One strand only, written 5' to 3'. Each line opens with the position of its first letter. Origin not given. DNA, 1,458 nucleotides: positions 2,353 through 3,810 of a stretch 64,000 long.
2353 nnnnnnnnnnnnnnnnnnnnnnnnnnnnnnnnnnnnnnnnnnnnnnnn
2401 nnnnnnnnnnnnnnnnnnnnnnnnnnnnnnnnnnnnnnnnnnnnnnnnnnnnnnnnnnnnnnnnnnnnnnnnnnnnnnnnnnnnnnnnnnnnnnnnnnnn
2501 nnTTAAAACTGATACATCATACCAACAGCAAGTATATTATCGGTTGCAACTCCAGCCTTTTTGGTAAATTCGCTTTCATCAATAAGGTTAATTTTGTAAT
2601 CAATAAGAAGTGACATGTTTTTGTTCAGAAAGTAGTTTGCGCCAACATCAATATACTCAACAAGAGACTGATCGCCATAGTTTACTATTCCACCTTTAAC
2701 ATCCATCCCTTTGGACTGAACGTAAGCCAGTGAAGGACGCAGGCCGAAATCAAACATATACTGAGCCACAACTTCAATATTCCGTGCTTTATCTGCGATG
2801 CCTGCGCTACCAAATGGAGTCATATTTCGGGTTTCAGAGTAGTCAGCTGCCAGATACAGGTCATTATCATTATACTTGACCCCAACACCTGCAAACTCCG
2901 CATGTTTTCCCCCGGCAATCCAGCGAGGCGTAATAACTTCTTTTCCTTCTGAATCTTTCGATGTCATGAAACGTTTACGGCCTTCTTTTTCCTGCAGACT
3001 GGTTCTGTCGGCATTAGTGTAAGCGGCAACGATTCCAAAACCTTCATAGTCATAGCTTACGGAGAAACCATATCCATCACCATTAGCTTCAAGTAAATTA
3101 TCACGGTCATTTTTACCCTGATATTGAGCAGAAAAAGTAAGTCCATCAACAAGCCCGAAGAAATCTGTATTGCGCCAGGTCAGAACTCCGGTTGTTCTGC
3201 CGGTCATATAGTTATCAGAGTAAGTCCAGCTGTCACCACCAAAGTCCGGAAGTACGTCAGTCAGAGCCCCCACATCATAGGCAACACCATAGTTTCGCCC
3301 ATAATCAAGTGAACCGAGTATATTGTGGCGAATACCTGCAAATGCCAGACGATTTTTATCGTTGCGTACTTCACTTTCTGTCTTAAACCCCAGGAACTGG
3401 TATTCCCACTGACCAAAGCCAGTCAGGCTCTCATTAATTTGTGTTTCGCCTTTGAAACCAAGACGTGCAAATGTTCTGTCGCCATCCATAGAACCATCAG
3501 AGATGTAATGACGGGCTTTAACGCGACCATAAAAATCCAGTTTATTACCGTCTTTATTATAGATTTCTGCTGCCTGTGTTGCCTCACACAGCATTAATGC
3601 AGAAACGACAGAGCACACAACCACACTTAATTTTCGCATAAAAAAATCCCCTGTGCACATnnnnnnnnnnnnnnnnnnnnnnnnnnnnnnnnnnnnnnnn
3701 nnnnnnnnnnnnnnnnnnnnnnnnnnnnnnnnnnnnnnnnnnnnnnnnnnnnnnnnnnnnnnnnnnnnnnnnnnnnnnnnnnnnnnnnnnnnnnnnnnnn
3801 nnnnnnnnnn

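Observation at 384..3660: Plasmid-borne Ser-type sulfatase and dedicated porin as an IS-bounded cargo module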

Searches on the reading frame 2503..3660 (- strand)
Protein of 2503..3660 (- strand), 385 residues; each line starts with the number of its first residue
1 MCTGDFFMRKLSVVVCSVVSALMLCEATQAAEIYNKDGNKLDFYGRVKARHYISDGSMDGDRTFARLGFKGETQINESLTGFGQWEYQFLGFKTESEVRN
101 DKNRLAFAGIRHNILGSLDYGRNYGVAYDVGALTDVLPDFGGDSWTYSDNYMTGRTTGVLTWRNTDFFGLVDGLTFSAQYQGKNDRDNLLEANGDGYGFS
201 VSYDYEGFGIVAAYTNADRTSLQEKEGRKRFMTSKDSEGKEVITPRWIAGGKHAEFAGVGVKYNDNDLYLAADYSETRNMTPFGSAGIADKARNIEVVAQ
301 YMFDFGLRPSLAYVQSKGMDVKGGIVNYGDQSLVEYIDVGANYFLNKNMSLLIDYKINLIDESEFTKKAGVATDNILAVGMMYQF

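Call 7: search_protein_families(proteins=[window:2503-3660:-], library=ncbifam, max_evalue=0.01)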
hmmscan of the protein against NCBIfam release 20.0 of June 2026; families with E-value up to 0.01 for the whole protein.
window:2503-3660:- (385 aa): 3 families
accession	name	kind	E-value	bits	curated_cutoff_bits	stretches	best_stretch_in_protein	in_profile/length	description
NF007841.0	PRK10554.1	subfamily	3.1e-132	441.1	484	1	14-385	5-368/368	porin OmpC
NF007544.0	PRK10159.1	equivalog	1.1e-125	419.5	599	1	16-385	7-351/351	phosphoporin PhoE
NF007446.0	PRK10002.1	equivalog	6.5e-123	410.6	583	1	14-385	6-362/362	porin OmpF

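Call 11: profile_search(protein=window:2503-3660:-)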
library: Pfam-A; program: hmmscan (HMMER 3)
A. the first sequence (385 residues): domains with independent E <= 10: 2; with E <= 0.001: 2
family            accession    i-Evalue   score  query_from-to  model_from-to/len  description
Porin_1           PF00267.27   8.3e-124   413.8      36-385         1-337/337  Gram-negative porin
Porin_4           PF13609.12    1.2e-18    68.4      21-355         4-302/310  Gram-negative porin

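Call 22: find_homologous_proteins(query=window:2503-3660:-, max_evalue=1e-30)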
Query window:2503-3660:- (385 aa): 6201 proteins with E <= 1e-30 among 8000 candidates; the best 120 are listed.
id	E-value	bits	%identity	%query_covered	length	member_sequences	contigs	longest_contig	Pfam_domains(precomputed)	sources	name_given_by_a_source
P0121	4.3e-250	847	99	98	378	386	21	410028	PF00267.28,PF13609.13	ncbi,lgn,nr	ncbi:porin [Escherichia coli]|nr:porin [Escherichia coli] EEW0864994.1 porin [Escherichia coli] EEY1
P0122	5.6e-245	830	100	96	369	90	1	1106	PF00267.28,PF13609.13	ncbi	ncbi:TPA: porin, partial [Escherichia coli]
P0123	3.1e-158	545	66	98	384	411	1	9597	PF00267.28,PF13609.13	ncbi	ncbi:TPA: porin OmpC [Escherichia coli]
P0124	6.3e-155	534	64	98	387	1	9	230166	PF00267.28,PF13609.13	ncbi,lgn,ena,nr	ncbi:porin OmpC [Escherichia coli]|nr:porin OmpC [Escherichia coli] EFI6734537.1 porin OmpC [Escheri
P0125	6.9e-155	534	64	98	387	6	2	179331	PF00267.28,PF13609.13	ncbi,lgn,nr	ncbi:TPA: porin OmpC [Escherichia coli]|nr:porin OmpC [Escherichia coli] HBB9796789.1 porin OmpC [Es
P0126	1.4e-153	530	66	98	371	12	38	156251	PF00267.28,PF13609.13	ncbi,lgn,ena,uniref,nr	ncbi:TPA: porin OmpC [Escherichia coli]|uniref:porin OmpC n=1 Tax=Escherichia coli TaxID=562 RepID=U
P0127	4.8e-153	528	65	98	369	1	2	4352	PF00267.28,PF13609.13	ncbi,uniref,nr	ncbi:outer membrane porin protein LC [Citrobacter farmeri]|uniref:porin OmpC n=1 Tax=Citrobacter far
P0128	7.5e-153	527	66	93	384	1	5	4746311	PF00267.28,PF13609.13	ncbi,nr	ncbi:porin OmpC [Escherichia coli]|nr:porin OmpC [Escherichia coli] MWN28005.1 porin OmpC [Escherich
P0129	2.6e-152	525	63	98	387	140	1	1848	PF00267.28,PF13609.13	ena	-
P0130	5.6e-152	524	54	98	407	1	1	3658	PF00267.28,PF13609.13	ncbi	-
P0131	1.5e-151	523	64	98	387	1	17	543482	PF00267.28,PF13609.13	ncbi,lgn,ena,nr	ncbi:TPA: porin OmpC [Escherichia coli]|nr:porin OmpC [Escherichia coli] EFL0223225.1 porin OmpC [Es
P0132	1.9e-151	523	62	98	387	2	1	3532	PF00267.28,PF13609.13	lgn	-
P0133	6.8e-149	514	99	61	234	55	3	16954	PF00267.28,PF13609.13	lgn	-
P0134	9.0e-149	514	63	96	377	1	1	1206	PF00267.28,PF13609.13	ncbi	ncbi:porin, partial [Escherichia coli]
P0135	2.7e-147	509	65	90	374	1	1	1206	PF00267.28,PF13609.13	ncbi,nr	ncbi:porin, partial [Escherichia coli]|nr:porin [Escherichia coli]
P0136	4.8e-147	508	63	98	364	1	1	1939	PF00267.28,PF13609.13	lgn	-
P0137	6.8e-146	504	65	93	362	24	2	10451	PF00267.28,PF13609.13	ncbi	ncbi:TPA: porin OmpC, partial [Escherichia coli]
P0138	2.3e-144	499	65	93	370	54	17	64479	PF00267.28,PF13609.13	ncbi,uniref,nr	ncbi:porin OmpC [Escherichia coli]|uniref:Porin OmpC n=3 Tax=Escherichia coli TaxID=562 RepID=A0A6L6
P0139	2.0e-143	496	62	98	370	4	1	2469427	PF00267.28,PF13609.13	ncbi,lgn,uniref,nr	ncbi:porin OmpC [Escherichia coli]|uniref:porin OmpC n=1 Tax=Escherichia coli TaxID=562 RepID=UPI000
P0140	3.8e-143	495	62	98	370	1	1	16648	PF00267.28,PF13609.13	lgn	-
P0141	3.7e-142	492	65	93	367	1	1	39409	PF00267.28,PF13609.13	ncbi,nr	ncbi:porin OmpC [Escherichia coli]|nr:porin OmpC [Escherichia coli]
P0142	2.8e-139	482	66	84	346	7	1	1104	PF00267.28,PF13609.13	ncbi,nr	ncbi:TPA: porin, partial [Escherichia coli]|nr:porin [Escherichia coli]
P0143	3.6e-138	479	60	98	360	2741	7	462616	PF00267.28,PF13609.13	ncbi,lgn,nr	ncbi:porin OmpC [Escherichia coli]|nr:porin OmpC [Escherichia coli] EKL6668314.1 porin OmpC [Escheri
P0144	8.9e-138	477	59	98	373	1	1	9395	PF00267.28,PF13609.13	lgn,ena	-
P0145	1.3e-137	477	54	98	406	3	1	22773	PF00267.28,PF13609.13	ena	-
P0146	2.6e-137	476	60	98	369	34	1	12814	PF00267.28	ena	-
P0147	2.1e-136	473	60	98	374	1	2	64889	PF00267.28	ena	-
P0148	3.6e-136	472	59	98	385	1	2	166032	PF00267.28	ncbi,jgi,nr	ncbi:Outer membrane porin protein NmpC precursor [Escherichia coli CE516]|jgi:outer membrane porin p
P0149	9.0e-136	471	61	98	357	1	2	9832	PF00267.28,PF13609.13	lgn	-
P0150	1.2e-135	470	59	98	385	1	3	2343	PF00267.28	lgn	-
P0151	1.3e-135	470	60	97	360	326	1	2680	PF00267.28,PF13609.13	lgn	-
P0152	1.5e-135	470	60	97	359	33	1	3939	PF00267.28,PF13609.13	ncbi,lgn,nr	ncbi:porin OmpD [Salmonella enterica subsp. indica]|nr:porin OmpD [Salmonella enterica subsp. indica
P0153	1.7e-135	470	59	98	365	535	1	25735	PF00267.28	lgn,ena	-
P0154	1.8e-135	470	59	98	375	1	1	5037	PF00267.28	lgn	-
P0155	2.1e-135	470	59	98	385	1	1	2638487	PF00267.28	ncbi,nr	ncbi:gram-negative porin [Escherichia coli E1520]|nr:gram-negative porin [Escherichia coli E1520]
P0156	2.4e-135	470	60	98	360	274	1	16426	PF00267.28,PF13609.13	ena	-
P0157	3.2e-135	469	58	98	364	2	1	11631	PF00267.28,PF13609.13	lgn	-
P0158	4.3e-135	469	59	98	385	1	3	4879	PF00267.28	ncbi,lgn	-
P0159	5.6e-135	468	59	98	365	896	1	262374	PF00267.28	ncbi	ncbi:porin OmpC [Escherichia coli]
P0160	1.4e-134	467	60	98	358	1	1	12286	PF00267.28,PF13609.13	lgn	-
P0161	1.5e-134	467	58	98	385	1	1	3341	PF00267.28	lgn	-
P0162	1.6e-134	467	58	98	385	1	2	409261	PF00267.28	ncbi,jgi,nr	ncbi:outer membrane porin protein LC [Escherichia coli B41]|jgi:outer membrane porin protein LC|nr:o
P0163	1.7e-134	467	60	98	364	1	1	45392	PF00267.28,PF13609.13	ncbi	-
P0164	4.4e-134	465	58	98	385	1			PF00267.28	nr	nr:MAG TPA: Gram-negative porin [Caudoviricetes sp.]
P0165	5.7e-134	465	58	98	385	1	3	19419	PF00267.28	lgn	-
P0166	7.3e-134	465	58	98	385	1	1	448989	PF00267.28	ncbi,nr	ncbi:outer membrane porin protein LC [Escherichia coli 2.3916]|nr:outer membrane porin protein LC [E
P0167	7.6e-134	465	58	98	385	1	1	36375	PF00267.28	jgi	jgi:outer membrane porin protein LC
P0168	8.6e-134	464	59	98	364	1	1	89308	PF00267.28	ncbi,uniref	ncbi:porin OmpC [Escherichia coli]|uniref:porin OmpC n=1 Tax=Escherichia coli TaxID=562 RepID=UPI003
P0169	8.8e-134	464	58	97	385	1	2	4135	PF00267.28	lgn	-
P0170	9.2e-134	464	60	98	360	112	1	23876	PF00267.28,PF13609.13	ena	-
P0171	9.4e-134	464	58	98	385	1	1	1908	PF00267.28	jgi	jgi:outer membrane porin protein LC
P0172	1.6e-133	464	58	98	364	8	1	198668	PF00267.28,PF13609.13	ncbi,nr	ncbi:TPA: porin OmpC [Escherichia coli]|nr:porin OmpC [Escherichia coli]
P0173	2.0e-133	463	58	98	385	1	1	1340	PF00267.28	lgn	-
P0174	4.3e-133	462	58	98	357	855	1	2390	PF00267.28,PF13609.13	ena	-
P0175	4.8e-133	462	59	97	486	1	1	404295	PF00267.28,PF13609.13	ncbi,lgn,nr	ncbi:porin [Salmonella enterica]|nr:porin [Salmonella enterica]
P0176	6.5e-133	461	59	98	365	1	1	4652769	PF00267.28,PF13609.13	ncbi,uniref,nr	ncbi:porin OmpC [Citrobacter sp. R56]|uniref:porin OmpC n=1 Tax=Citrobacter sp. R56 TaxID=1573676 Re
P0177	7.8e-133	461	60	98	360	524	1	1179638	PF00267.28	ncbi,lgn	ncbi:porin OmpD [Salmonella enterica]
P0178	7.9e-133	461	58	98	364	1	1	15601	PF00267.28,PF13609.13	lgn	-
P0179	1.1e-132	461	59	98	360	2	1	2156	PF00267.28,PF13609.13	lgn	-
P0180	1.2e-132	461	60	96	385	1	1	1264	PF00267.28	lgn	-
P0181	2.0e-132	460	58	98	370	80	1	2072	PF00267.28,PF13609.13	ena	-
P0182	2.6e-132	460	58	97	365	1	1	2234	PF00267.28,PF13609.13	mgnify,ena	mgnify:CR=1 FL=1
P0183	3.7e-132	459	60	97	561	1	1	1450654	PF00267.28,PF00390.25,PF13609.13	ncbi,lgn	ncbi:porin OmpC [Salmonella enterica]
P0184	4.6e-132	459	60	98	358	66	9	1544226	PF00267.28,PF13609.13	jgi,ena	jgi:outer membrane porin protein LC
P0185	5.2e-132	459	60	97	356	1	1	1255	PF00267.28,PF13609.13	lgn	-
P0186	5.7e-132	458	60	98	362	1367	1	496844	PF00267.28,PF13609.13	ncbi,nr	ncbi:porin OmpD [Salmonella enterica]|nr:porin OmpD [Salmonella enterica]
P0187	8.6e-132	458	59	98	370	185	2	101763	PF00267.28,PF13609.13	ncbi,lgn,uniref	ncbi:porin OmpC [Escherichia coli]|uniref:porin OmpC n=1 Tax=Escherichia coli TaxID=562 RepID=UPI003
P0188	1.1e-131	457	59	98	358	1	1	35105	PF00267.28,PF13609.13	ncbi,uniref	ncbi:porin OmpC [Citrobacter tructae]|uniref:porin OmpC n=1 Tax=Citrobacter tructae TaxID=2562449 Re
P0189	1.1e-131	457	58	98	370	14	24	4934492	PF00267.28,PF13609.13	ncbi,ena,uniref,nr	ncbi:porin OmpC [Escherichia fergusonii]|uniref:Porin OmpC n=1 Tax=Escherichia fergusonii TaxID=564 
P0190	1.5e-131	457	59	98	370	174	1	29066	PF00267.28,PF13609.13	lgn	-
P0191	1.6e-131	457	58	98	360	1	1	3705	PF00267.28,PF13609.13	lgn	-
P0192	2.0e-131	457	60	98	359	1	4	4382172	PF00267.28,PF13609.13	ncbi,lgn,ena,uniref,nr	ncbi:porin OmpC [Citrobacter sp. RHB25-C09]|uniref:porin OmpC n=1 Tax=Citrobacter sp. RHB25-C09 TaxI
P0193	2.3e-131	456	59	98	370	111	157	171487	PF00267.28,PF13609.13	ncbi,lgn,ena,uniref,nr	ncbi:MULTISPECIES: porin OmpC [Escherichia]|uniref:porin OmpC n=1 Tax=Escherichia TaxID=561 RepID=UP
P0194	2.6e-131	456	59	98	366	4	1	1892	PF00267.28,PF13609.13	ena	-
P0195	2.7e-131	456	60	98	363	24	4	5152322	PF00267.28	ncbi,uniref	ncbi:porin OmpD [Citrobacter freundii]|uniref:porin OmpD n=1 Tax=Citrobacter freundii TaxID=546 RepI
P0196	3.7e-131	456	58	98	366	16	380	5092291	PF00267.28,PF13609.13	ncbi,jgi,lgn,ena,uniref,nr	ncbi:TPA: porin OmpC [Citrobacter koseri]|uniref:Outer membrane porin protein n=3 Tax=Citrobacter ko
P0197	4.5e-131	455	60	98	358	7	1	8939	PF00267.28,PF13609.13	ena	-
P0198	6.6e-131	455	56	98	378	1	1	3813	PF00267.28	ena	-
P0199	8.2e-131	455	59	98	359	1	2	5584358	PF00267.28,PF13609.13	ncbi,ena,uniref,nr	ncbi:porin OmpC [Citrobacter farmeri]|uniref:Porin n=1 Tax=Citrobacter amalonaticus Y19 TaxID=126112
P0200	9.4e-131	454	60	98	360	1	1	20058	PF00267.28,PF13609.13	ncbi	ncbi:MAG: porin OmpC [Citrobacter portucalensis]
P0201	9.9e-131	454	59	98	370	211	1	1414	PF00267.28,PF13609.13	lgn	-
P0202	1.5e-130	454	58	98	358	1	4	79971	PF00267.28,PF13609.13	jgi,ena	-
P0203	1.8e-130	453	59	97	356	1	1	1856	PF00267.28,PF13609.13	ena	-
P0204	1.9e-130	453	59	96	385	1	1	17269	PF00267.28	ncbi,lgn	ncbi:porin OmpC [Escherichia coli]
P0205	1.9e-130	453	58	98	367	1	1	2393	PF00267.28,PF13609.13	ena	-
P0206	2.2e-130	453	58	98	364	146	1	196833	PF00267.28,PF13609.13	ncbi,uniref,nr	ncbi:porin OmpD [Citrobacter braakii]|uniref:porin OmpD n=1 Tax=Citrobacter braakii TaxID=57706 RepI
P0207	2.3e-130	453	60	98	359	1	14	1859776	PF00267.28,PF13609.13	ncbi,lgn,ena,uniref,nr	ncbi:TPA: porin OmpC [Citrobacter farmeri]|uniref:porin OmpC n=1 Tax=Citrobacter farmeri TaxID=67824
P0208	2.3e-130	453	59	97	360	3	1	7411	PF00267.28,PF13609.13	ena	-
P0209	2.3e-130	453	59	97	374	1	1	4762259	PF00267.28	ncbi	-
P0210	2.4e-130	453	59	98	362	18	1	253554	PF00267.28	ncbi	ncbi:porin OmpD [Citrobacter portucalensis]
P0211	2.4e-130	453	58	98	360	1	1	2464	PF00267.28,PF13609.13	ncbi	-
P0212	2.6e-130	453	58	98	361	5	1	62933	PF00267.28,PF13609.13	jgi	-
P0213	3.0e-130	453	56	98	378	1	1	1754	PF00267.28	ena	-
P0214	3.3e-130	453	59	98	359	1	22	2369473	PF00267.28,PF13609.13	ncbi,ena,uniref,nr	ncbi:porin OmpC [Citrobacter farmeri]|uniref:porin OmpC n=1 Tax=Citrobacter TaxID=544 RepID=UPI000F6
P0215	4.0e-130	452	60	98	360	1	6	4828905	PF00267.28,PF13609.13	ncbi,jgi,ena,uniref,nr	ncbi:porin OmpC [Intestinirhabdus alba]|jgi:outer membrane porin protein LC|uniref:Porin OmpC n=1 Ta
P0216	4.2e-130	452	58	98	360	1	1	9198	PF00267.28,PF13609.13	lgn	-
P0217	4.4e-130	452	59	97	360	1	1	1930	PF00267.28,PF13609.13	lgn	-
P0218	5.8e-130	452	58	97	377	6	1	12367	PF00267.28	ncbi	ncbi:porin [Escherichia coli]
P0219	6.0e-130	452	58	97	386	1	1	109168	PF00267.28,PF13609.13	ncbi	-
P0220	9.3e-130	451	57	98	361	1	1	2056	PF00267.28,PF13609.13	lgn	-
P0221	9.8e-130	451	59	98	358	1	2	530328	PF00267.28,PF13609.13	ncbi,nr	ncbi:porin OmpC [Citrobacter telavivensis]|nr:porin OmpC [Citrobacter farmeri]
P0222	1.1e-129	451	58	98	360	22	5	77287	PF00267.28,PF13609.13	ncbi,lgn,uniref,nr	ncbi:porin OmpC [Enterobacter cloacae]|uniref:porin OmpC n=1 Tax=Enterobacter cloacae TaxID=550 RepI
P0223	1.3e-129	451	59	98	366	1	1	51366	PF00267.28,PF13609.13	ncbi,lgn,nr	ncbi:porin OmpC [Salmonella enterica]|nr:porin OmpC [Salmonella enterica]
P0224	3.3e-129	449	58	98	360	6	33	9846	PF00267.28,PF13609.13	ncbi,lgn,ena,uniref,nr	ncbi:TPA: porin OmpC [Escherichia coli]|uniref:Porin OmpC n=1 Tax=Escherichia coli TaxID=562 RepID=A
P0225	3.5e-129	449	60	98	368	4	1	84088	PF00267.28,PF13609.13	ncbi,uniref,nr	ncbi:porin OmpC [Citrobacter sp. Awk 4]|uniref:porin OmpC n=1 Tax=Citrobacter sp. Awk 4 TaxID=296395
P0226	4.1e-129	449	56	98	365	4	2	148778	PF00267.28,PF13609.13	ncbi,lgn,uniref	ncbi:porin OmpC [Escherichia coli]|uniref:porin OmpC n=1 Tax=Escherichia coli TaxID=562 RepID=UPI003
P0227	4.2e-129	449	56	98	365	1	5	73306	PF00267.28,PF13609.13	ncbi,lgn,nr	ncbi:porin OmpC [Escherichia coli]|nr:porin OmpC [Escherichia coli] EKN8423214.1 porin OmpC [Escheri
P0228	4.5e-129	449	58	98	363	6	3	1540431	PF00267.28,PF13609.13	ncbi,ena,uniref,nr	ncbi:porin OmpC [Citrobacter amalonaticus]|uniref:porin OmpC n=1 Tax=Citrobacter amalonaticus TaxID=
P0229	4.8e-129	449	58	98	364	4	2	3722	PF00267.28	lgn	-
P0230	5.8e-129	448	57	98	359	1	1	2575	PF00267.28,PF13609.13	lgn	-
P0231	7.0e-129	448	57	98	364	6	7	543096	PF00267.28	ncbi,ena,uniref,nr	ncbi:porin [Escherichia coli]|uniref:porin n=1 Tax=Escherichia coli TaxID=562 RepID=UPI0016B4CE59|nr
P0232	7.2e-129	448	58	98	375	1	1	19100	PF00267.28,PF13609.13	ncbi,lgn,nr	ncbi:porin OmpC [Escherichia coli]|nr:porin OmpC [Escherichia coli]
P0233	9.2e-129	448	58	98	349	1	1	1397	PF00267.28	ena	-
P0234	1.1e-128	448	59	98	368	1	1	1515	PF00267.28,PF13609.13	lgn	-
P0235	1.6e-128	447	56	98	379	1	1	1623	PF00267.28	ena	-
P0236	1.9e-128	447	59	98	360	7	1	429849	PF00267.28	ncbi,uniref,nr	ncbi:porin OmpC [Citrobacter portucalensis]|uniref:porin OmpC n=1 Tax=Citrobacter portucalensis TaxI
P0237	2.1e-128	447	57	98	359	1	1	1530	PF00267.28,PF13609.13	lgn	-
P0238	2.6e-128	446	58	98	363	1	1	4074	PF00267.28,PF13609.13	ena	-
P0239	3.7e-128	446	57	98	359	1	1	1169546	PF00267.28,PF13609.13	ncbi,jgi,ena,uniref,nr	ncbi:porin OmpC [Lelliottia amnigena]|uniref:porin OmpC n=1 Tax=Lelliottia amnigena TaxID=61646 RepI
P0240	3.7e-128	446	56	98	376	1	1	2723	PF00267.28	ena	-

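Call 24: find_encoding_contigs(protein=P0124, flank=7000, max_places=3)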
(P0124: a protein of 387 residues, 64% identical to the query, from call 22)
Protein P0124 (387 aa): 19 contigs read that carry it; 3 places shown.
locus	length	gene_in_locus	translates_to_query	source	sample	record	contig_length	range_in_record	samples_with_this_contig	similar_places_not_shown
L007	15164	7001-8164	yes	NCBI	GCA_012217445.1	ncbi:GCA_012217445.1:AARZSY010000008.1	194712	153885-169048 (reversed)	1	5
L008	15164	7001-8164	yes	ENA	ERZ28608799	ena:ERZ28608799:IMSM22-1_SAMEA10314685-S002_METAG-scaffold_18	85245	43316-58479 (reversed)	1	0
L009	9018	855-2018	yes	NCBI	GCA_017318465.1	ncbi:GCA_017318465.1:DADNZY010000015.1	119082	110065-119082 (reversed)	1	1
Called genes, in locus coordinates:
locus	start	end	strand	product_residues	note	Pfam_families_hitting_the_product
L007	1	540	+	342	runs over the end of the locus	PF03864:Phage_cap_E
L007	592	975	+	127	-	PF14000:Packaging_FI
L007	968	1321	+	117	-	PF05354:Phage_attach, PF13856:Gifsy-2 (faint)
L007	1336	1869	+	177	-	PF06763:Minor_tail_Z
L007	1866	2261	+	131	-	PF06141:Phage_tail_U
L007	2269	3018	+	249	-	PF08813:Phage_tail_3 (faint), PF16461:Phage_TTP_12, PF02368:Big_2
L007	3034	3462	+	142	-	PF06894:Phage_TAC_2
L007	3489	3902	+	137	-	PF06223:Phage_tail_T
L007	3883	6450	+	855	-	PF06791:TMP_2, PF09718:Tape_meas_lam_C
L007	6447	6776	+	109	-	PF05939:Phage_min_tail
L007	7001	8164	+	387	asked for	PF13609:Porin_4, PF00267:Porin_1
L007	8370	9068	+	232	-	PF05100:Phage_tail_L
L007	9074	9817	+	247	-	PF14464:Prok-JAB, PF00877:NLPC_P60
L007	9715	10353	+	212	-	PF06805:Lambda_tail_I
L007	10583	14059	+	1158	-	PF24801:FNIII-A_GpJ, PF13550:Phage-tail_3, PF24421:Ig_J, PF24489:Ig_J_second, PF09327:Phage_Tail_Tip, PF12421:Ig_GpJ_C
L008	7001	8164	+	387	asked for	PF13609:Porin_4, PF00267:Porin_1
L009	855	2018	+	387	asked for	PF13609:Porin_4, PF00267:Porin_1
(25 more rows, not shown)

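Call 25: find_encoding_contigs(protein=P0126, flank=7000, max_places=3)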
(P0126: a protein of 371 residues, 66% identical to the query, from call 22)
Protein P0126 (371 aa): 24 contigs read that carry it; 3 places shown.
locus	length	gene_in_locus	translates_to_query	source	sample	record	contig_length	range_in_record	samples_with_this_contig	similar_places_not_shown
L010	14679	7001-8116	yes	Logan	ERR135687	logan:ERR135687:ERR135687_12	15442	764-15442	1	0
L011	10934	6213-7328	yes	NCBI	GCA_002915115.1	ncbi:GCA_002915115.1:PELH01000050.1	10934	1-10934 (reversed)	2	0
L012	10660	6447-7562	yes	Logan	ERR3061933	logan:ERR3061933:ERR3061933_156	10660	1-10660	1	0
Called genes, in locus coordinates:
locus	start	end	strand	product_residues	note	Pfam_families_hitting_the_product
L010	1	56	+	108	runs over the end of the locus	PF05135:Phage_connect_1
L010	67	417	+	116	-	PF05521:Phage_HCP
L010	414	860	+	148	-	PF04883:HK97-gp10_like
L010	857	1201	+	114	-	PF11367:Tail_completion_gp17 (weak)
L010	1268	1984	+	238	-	PF06199:Phage_tail_2 (weak), PF07679:I-set, PF13895:Ig_2, PF13927:Ig_3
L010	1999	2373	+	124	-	PF06222:Phage_TAC_1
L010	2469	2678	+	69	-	PF06223:Phage_tail_T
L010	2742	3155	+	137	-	-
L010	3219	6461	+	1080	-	PF20155:TMP_3, PF06120:Phage_HK97_TLTM, PF09718:Tape_meas_lam_C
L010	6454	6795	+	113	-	PF05939:Phage_min_tail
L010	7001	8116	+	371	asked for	PF13609:Porin_4, PF00267:Porin_1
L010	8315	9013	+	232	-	PF05100:Phage_tail_L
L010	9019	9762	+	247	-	PF14464:Prok-JAB, PF00877:NLPC_P60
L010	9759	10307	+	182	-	PF06805:Lambda_tail_I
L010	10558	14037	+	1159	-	PF24801:FNIII-A_GpJ, PF13550:Phage-tail_3, PF24421:Ig_J, PF07495:Y_Y_Y (weak), PF24489:Ig_J_second, PF09327:Phage_Tail_Tip, PF12421:Ig_GpJ_C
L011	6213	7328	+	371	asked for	PF13609:Porin_4, PF00267:Porin_1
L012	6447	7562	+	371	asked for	PF13609:Porin_4, PF00267:Porin_1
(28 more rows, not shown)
